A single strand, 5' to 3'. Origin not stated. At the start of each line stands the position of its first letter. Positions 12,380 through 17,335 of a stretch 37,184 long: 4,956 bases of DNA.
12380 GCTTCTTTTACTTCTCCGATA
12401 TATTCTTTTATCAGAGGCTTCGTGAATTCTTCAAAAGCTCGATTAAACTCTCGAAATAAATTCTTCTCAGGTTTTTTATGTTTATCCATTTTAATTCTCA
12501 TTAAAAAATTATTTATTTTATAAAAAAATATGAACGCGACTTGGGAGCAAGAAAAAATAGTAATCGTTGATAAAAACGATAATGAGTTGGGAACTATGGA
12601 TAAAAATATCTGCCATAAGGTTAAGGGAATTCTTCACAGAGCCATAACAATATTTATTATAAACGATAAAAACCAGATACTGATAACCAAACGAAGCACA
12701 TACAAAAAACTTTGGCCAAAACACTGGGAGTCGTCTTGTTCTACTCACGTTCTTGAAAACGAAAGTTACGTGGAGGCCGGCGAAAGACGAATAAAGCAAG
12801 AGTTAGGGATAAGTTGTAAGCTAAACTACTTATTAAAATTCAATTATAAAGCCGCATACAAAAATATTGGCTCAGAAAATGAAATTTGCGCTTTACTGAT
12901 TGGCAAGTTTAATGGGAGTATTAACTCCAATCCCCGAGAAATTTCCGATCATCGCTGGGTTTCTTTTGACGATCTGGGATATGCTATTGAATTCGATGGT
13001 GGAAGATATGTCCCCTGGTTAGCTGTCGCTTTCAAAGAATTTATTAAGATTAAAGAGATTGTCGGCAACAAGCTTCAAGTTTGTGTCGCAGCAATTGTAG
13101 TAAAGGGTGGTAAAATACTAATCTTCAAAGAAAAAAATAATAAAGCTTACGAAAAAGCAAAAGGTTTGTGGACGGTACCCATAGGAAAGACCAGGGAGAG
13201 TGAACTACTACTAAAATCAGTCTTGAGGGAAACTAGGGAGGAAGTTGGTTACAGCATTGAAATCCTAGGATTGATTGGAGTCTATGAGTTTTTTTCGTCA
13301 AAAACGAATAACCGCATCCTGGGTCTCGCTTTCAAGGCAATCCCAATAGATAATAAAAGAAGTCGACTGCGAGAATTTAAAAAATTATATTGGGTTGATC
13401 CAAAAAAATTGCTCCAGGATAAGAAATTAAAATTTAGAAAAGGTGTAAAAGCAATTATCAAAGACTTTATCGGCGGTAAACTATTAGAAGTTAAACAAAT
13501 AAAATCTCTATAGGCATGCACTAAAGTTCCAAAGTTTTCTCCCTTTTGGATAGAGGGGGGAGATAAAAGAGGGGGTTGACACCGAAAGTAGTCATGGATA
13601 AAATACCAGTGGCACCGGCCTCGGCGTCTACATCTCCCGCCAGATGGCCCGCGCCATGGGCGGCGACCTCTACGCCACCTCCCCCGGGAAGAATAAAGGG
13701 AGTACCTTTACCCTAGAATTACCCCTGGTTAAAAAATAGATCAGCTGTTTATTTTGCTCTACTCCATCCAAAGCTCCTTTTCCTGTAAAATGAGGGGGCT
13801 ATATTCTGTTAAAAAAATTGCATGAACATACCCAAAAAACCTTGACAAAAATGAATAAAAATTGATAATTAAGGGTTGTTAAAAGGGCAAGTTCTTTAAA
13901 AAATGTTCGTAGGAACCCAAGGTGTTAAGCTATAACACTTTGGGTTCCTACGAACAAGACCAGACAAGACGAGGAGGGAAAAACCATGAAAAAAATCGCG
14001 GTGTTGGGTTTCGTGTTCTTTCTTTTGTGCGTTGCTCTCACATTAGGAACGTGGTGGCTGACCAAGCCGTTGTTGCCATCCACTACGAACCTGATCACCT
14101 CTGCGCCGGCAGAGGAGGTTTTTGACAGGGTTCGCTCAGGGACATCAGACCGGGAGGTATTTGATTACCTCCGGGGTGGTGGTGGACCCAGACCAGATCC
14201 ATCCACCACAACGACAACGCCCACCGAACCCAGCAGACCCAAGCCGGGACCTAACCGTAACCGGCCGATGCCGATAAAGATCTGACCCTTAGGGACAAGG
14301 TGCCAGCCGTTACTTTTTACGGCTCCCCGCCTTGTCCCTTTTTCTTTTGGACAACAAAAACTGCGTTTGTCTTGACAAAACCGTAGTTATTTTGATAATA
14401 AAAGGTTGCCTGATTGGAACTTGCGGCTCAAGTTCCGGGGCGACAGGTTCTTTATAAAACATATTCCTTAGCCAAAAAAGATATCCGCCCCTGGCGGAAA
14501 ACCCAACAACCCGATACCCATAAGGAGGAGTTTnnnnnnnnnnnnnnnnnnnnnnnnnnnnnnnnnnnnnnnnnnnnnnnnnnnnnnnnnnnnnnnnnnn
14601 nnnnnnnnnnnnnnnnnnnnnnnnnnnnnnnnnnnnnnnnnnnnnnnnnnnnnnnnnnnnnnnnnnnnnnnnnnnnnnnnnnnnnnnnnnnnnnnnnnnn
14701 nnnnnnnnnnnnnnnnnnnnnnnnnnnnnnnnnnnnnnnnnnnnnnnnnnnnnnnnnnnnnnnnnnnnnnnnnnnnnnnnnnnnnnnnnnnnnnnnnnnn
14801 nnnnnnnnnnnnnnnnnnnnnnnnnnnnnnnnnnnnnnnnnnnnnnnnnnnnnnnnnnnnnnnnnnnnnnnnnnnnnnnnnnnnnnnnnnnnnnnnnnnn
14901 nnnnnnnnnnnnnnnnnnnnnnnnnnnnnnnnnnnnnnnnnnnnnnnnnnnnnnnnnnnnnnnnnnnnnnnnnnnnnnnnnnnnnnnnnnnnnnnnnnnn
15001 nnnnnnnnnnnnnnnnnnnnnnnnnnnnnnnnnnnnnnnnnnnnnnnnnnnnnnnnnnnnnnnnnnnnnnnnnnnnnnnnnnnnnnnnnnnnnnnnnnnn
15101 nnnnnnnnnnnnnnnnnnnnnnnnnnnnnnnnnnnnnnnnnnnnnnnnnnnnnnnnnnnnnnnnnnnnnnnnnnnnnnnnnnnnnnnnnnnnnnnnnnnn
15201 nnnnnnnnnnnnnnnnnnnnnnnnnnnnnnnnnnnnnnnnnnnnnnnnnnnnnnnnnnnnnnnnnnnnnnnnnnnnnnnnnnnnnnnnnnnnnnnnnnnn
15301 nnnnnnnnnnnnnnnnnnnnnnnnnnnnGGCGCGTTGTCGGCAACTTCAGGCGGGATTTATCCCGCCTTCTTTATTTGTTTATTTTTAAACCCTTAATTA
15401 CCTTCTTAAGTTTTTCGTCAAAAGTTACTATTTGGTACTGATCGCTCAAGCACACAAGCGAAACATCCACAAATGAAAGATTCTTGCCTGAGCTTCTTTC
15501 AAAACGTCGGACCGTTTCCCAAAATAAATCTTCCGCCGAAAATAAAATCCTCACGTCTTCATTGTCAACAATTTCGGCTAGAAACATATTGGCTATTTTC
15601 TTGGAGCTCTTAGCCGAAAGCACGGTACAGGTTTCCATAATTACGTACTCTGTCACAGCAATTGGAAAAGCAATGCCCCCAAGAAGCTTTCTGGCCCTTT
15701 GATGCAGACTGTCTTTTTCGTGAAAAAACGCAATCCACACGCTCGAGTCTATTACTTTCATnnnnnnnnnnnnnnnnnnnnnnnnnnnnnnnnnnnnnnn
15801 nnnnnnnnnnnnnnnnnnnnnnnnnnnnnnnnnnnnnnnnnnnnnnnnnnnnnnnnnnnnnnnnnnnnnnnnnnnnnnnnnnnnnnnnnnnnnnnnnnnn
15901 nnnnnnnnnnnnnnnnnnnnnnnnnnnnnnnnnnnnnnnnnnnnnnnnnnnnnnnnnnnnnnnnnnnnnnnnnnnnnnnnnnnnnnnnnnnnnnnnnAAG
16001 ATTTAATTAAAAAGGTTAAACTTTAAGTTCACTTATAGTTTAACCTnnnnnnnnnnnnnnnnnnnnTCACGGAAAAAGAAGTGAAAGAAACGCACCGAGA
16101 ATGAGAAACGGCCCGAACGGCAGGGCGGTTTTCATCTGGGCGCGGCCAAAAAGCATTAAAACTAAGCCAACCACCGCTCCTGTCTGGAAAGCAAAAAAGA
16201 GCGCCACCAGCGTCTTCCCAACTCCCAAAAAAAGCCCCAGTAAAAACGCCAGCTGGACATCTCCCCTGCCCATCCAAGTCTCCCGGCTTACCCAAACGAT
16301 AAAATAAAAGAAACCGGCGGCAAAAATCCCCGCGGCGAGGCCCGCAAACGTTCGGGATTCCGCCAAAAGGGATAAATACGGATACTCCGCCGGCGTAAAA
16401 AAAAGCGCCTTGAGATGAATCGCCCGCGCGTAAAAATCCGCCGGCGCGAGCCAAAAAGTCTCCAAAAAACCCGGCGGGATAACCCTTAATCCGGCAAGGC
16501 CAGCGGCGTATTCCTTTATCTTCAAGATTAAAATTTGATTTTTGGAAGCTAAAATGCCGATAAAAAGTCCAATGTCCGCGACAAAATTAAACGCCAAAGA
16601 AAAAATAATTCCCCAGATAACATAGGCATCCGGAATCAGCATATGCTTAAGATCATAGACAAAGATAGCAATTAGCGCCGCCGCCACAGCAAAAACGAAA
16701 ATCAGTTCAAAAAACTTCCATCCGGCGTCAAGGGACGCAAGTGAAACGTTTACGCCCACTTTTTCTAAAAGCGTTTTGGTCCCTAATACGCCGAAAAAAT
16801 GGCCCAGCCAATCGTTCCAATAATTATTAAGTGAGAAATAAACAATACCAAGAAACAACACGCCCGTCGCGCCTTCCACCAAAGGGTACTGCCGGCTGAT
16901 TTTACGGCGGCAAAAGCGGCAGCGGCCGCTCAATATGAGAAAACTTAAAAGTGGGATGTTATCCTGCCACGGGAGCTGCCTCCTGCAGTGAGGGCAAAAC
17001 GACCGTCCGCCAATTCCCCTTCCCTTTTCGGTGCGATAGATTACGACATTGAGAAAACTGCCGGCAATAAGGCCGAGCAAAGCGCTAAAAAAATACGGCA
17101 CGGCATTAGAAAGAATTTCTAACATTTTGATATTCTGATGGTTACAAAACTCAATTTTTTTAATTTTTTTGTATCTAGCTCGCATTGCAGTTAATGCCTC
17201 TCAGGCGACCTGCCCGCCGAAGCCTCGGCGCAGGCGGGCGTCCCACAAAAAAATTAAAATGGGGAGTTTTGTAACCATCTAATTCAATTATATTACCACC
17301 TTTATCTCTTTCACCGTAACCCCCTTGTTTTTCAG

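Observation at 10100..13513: Compact isoprenoid module: class-B radical SAM + prenyl diphosphate synthase + IDI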

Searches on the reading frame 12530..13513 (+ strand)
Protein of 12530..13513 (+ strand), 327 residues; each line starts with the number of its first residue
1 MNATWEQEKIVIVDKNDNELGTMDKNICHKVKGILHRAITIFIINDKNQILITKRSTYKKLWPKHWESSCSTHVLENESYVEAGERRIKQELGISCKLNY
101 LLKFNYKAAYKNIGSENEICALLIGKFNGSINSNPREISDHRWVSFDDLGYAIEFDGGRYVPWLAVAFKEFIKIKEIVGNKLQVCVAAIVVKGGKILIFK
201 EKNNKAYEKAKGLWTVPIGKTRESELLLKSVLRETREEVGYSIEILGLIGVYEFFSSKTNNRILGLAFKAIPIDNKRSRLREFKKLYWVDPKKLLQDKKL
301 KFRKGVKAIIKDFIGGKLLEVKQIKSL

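Call 3: search_protein_families(library=pfam, proteins=[window:12530-13513:+], max_evalue=0.01)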
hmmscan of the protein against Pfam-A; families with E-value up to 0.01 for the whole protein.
window:12530-13513:+ (327 aa): 2 families
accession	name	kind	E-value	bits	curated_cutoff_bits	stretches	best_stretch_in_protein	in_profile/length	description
PF00293.34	NUDIX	-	1.9e-29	102.8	21.1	2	35-157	2-127/134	NUDIX domain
PF14815.12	NUDIX_4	-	1.2e-05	25.5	35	0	41-149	2-98/113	NUDIX domain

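Call 4: search_protein_families(library=ncbifam, proteins=[window:12530-13513:+], max_evalue=0.01)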
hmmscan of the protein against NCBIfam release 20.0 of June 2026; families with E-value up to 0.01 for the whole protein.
window:12530-13513:+ (327 aa): 19 families
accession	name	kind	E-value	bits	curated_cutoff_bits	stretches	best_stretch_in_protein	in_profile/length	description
NF002995.0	PRK03759.1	equivalog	3.9e-37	127.7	127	1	5-167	4-168/185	isopentenyl-diphosphate Delta-isomerase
TIGR02150.1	IPP_isom_1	equivalog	8.3e-30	103.7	105.8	1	10-165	1-156/159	isopentenyl-diphosphate delta-isomerase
NF041653.1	Nud_hyd_Meth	equivalog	5.1e-19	68.7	300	1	11-172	3-161/170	Nudix hydrolase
NF011922.0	PRK15393.1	equivalog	7.7e-13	48.5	152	1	6-95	9-97/182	NUDIX hydrolase YfcD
NF006530.0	PRK08999.1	equivalog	1e-12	47.7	245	2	181-298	5-116/315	Nudix family hydrolase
NF007834.0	PRK10546.1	equivalog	3.3e-12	46.4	156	1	185-296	6-111/135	pyrimidine (deoxy)nucleoside triphosphate diphosphatase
TIGR00586.1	mutt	equivalog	5.8e-10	39.3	97.9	2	181-297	4-114/129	8-oxo-dGTP diphosphatase MutT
NF008044.0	PRK10776.1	equivalog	1.2e-08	34.9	148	1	181-298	3-114/130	8-oxo-dGTP diphosphatase MutT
NF001938.0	PRK00714.1-5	equivalog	4.8e-08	32.5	116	1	185-242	15-75/172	RNA pyrophosphohydrolase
NF041652.1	Nud_hyd_Dein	equivalog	3.6e-07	30.5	200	1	189-275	20-105/152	Nudix hydrolase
NF012016.0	PRK15472.1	equivalog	1.3e-06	28.2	95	0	36-107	3-73/141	nucleoside triphosphatase NudI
NF003788.0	PRK05379.1-5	equivalog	3.1e-05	23.5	354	1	184-244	214-270/351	bifunctional nicotinamide-nucleotide adenylyltransferase/Nudix hydroxylase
NF003786.0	PRK05379.1-2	equivalog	4.3e-05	22.9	397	1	184-242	219-273/354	bifunctional nicotinamide-nucleotide adenylyltransferase/Nudix hydroxylase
NF003787.0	PRK05379.1-4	equivalog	6.8e-05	22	449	1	184-243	209-264/346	bifunctional nicotinamide-nucleotide adenylyltransferase/Nudix hydroxylase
NF003791.0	PRK05379.2-3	equivalog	9.7e-05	21.7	409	1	184-244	203-259/340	bifunctional nicotinamide-nucleotide adenylyltransferase/Nudix hydroxylase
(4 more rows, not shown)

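Call 26: search_protein_families(library=padloc, proteins=[window:12530-13513:+], max_evalue=0.01)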
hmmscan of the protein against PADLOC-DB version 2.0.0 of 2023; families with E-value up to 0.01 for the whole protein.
window:12530-13513:+ (327 aa): 1 family
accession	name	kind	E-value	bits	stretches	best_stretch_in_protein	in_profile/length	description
PDLC04899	PDC-S07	-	2.2e-19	67.5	2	183-296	8-114/135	-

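Call 65: search_protein_representatives(protein=window:12530-13513:+)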
Query: 327 residues. Proteins with E-value up to 0.001 (for the whole library): 6440; up to 1e-10: 1497; up to 1e-30: 49. The best 150 are listed.
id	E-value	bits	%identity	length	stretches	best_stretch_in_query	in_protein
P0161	1.6e-212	720.7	100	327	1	1-327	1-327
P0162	8.6e-56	205.7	34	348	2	10-169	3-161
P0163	2.0e-55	204.5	49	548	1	8-229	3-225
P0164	8.2e-55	202.5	33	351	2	9-166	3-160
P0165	9.0e-53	195.8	53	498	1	8-176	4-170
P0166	1.2e-48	182.3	35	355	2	7-149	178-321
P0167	5.6e-46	173.4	45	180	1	8-172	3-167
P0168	3.7e-45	170.8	49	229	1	5-169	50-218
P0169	6.7e-45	169.9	31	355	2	9-172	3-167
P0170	1.1e-44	169.2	46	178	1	7-173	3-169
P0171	1.5e-44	168.8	46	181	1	7-173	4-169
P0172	4.0e-44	167.4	46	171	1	6-172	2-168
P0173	7.2e-44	166.5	45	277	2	9-114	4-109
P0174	2.5e-43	164.7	48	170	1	8-171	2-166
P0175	5.1e-42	160.4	50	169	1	9-170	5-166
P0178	5.4e-39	150.5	32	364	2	8-145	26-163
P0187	1.1e-35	139.6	37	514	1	9-177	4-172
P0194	2.6e-34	135.1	41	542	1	7-173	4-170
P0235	1.1e-27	113.3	34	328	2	11-172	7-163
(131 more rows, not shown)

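Call 66: search_protein_families(library=pfam, proteins=[P0162, P0163, P0164, P0165, P0166, P0169, P0178, P0187, P0194, P0235], max_evalue=0.001)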
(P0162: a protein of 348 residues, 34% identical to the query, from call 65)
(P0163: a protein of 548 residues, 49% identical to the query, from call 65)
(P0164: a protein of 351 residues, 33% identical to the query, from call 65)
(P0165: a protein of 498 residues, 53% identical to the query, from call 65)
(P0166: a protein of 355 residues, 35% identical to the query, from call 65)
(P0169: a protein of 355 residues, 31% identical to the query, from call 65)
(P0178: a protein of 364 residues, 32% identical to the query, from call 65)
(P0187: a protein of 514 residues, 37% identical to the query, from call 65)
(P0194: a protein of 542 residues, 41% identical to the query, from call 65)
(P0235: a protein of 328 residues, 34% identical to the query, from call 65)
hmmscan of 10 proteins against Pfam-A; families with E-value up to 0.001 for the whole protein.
P0162 (348 aa): 2 families
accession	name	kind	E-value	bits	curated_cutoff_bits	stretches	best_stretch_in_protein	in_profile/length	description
PF00293.34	NUDIX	-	3.9e-41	140.6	21.1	2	27-156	2-134/134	NUDIX domain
PF14815.12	NUDIX_4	-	5.1e-09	36.4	35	0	34-143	4-100/113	NUDIX domain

P0163 (548 aa): 2 families
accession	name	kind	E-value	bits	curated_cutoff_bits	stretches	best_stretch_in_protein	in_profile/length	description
PF00293.34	NUDIX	-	3.4e-12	46.9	21.1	1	31-159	3-134/134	NUDIX domain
PF00348.22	polyprenyl_synt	-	1.7e-07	31.1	27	1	240-484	13-246/251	Polyprenyl synthetase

P0164 (351 aa): 2 families
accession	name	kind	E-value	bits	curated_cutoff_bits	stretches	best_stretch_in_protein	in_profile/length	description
PF00293.34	NUDIX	-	9.9e-35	119.9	21.1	2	204-316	2-118/134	NUDIX domain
PF14815.12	NUDIX_4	-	8.9e-06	25.9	35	0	210-268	3-56/113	NUDIX domain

P0165 (498 aa): 2 families
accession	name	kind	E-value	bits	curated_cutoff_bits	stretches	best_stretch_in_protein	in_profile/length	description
PF00293.34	NUDIX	-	2.4e-18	66.9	21.1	1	31-152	2-128/134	NUDIX domain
PF00348.22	polyprenyl_synt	-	6.4e-18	65.3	27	1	226-435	18-245/251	Polyprenyl synthetase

P0166 (355 aa): 2 families
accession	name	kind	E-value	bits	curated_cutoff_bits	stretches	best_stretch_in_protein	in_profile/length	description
PF00293.34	NUDIX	-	7.3e-35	120.3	21.1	2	37-161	2-131/134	NUDIX domain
PF14815.12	NUDIX_4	-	6.8e-07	29.5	35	0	212-278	3-65/113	NUDIX domain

P0169 (355 aa): 2 families
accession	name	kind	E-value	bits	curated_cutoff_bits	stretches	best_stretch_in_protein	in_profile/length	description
PF00293.34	NUDIX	-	1.3e-37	129.3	21.1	2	212-331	3-127/134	NUDIX domain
PF14815.12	NUDIX_4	-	7.5e-06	26.2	35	0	217-273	3-54/113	NUDIX domain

P0178 (364 aa): 2 families
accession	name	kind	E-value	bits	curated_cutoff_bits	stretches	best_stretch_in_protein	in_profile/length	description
PF00293.34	NUDIX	-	1.4e-34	119.4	21.1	2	53-164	2-115/134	NUDIX domain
PF14815.12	NUDIX_4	-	2.9e-05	24.3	35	0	225-287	3-58/113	NUDIX domain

P0187 (514 aa): 2 families
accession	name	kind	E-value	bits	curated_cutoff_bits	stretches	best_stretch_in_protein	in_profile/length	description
PF00348.22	polyprenyl_synt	-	1e-60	205.5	27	1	205-464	2-249/251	Polyprenyl synthetase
PF00293.34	NUDIX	-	4.6e-17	62.7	21.1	1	30-159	2-134/134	NUDIX domain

P0194 (542 aa): 3 families
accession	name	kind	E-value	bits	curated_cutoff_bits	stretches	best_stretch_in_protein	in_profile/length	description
PF00293.34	NUDIX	-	8.5e-16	58.6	21.1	1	31-161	2-134/134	NUDIX domain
PF00348.22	polyprenyl_synt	-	9.8e-06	25.4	27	1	288-463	83-245/251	Polyprenyl synthetase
PF21003.3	NucS_N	-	0.00016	22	23.9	1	36-105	28-97/100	Endonuclease NucS N-terminal PH-like domain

P0235 (328 aa): 2 families
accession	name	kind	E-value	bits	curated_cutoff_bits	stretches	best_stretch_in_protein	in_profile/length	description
PF00293.34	NUDIX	-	2.9e-41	141.1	21.1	2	191-309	2-129/134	NUDIX domain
PF14815.12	NUDIX_4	-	1.6e-09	37.9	35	1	196-300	2-99/113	NUDIX domain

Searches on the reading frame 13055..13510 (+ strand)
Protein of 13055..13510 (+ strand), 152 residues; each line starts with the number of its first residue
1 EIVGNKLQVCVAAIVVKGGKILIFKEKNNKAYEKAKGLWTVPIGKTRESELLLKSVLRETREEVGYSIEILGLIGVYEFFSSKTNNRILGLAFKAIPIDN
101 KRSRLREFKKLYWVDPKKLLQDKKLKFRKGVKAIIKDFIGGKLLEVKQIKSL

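Call 36: search_solved_structures(query=window:13055-13510:+, max_evalue=0.01)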
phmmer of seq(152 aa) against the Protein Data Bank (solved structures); distinct sequences matched with E-value up to 0.01: 11.
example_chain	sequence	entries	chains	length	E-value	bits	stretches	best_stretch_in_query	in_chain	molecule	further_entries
2rrk_A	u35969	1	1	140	3e-06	30.4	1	6-121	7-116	CTP pyrophosphohydrolase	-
3id9_A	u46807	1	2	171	0.00021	24.4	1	4-77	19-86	MutT/NUDIX family protein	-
4dyw_A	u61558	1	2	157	0.00046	23.3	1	10-82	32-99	MutT/NUDIX family protein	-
1sjy_A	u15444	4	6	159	0.00078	22.6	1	12-77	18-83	MutT/nudix family protein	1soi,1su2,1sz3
3dku_A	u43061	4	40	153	0.0013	21.9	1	8-125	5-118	Putative phosphohydrolase | Phosphatase nudJ | Putative Nudix hydrolase ymfB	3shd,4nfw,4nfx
3cng_A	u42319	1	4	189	0.0018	21.4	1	30-79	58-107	NUDIX hydrolase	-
3fk9_A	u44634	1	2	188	0.0023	21.1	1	34-121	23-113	Mutator MutT protein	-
3ees_A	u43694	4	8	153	0.0035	20.5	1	10-119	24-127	Probable pyrophosphohydrolase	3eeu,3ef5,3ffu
5zrc_A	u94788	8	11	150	0.005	20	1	8-75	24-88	Putative mutator protein MutT2/NUDIX hydrolase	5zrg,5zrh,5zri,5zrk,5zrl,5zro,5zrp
3grn_A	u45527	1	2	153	0.0053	19.9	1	17-120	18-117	MutT related protein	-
3r03_A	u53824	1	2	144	0.0075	19.4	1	8-121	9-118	NUDIX hydrolase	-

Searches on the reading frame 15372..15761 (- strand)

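Call 6: search_protein_families(library=pfam, proteins=[window:15372-15761:-], max_evalue=0.001)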
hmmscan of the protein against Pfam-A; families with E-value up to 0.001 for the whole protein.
window:15372-15761:- (129 aa): 1 family
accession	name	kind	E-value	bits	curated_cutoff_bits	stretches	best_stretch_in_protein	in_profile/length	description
PF01850.27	PIN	-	8.1e-13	49.5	23.6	1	3-121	2-117/120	PIN domain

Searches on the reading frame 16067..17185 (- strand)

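Call 6: search_protein_families(library=pfam, proteins=[window:16067-17185:-], max_evalue=0.001)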
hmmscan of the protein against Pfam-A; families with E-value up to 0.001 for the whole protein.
window:16067-17185:- (372 aa): 2 families
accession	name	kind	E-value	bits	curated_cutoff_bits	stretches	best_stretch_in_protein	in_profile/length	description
PF06750.18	A24_N_bact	-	4.8e-29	100.7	23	1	36-116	1-82/84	Bacterial Peptidase A24 N-terminal domain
PF01478.23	Peptidase_A24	-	2.9e-09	37.7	26.5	2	279-341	41-104/104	Type IV leader peptidase family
